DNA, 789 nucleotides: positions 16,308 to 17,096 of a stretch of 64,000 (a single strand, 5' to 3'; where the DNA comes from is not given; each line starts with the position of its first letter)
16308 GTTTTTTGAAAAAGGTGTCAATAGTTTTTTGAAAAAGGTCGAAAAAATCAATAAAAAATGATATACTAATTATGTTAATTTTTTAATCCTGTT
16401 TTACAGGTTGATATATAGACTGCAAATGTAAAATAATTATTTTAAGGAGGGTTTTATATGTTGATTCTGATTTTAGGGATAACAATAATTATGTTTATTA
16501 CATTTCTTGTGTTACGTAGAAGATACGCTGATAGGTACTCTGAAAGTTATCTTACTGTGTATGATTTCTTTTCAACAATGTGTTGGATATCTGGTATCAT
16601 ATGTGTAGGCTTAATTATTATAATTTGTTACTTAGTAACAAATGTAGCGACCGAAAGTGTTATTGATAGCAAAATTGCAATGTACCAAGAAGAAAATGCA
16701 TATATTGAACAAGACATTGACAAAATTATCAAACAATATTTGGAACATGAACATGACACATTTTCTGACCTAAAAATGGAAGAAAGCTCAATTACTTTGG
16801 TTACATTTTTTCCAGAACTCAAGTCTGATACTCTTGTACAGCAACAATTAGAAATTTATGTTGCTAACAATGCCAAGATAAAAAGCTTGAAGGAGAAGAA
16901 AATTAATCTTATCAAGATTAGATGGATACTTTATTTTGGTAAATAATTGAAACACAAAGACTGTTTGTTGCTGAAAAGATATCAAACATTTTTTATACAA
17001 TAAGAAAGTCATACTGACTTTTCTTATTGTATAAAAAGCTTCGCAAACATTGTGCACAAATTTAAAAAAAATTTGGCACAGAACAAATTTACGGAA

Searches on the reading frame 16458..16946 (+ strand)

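Call 44: search_protein_families(library=pfam, proteins=[window:16458-16946:+], max_evalue=0.001)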
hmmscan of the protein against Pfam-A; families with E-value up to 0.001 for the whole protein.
window:16458-16946:+ (162 aa): 1 family
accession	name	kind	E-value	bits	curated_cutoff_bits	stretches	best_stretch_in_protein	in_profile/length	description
PF13858.11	DUF4199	-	0.00061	20.7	32.3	1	3-94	33-128/165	Protein of unknown function (DUF4199)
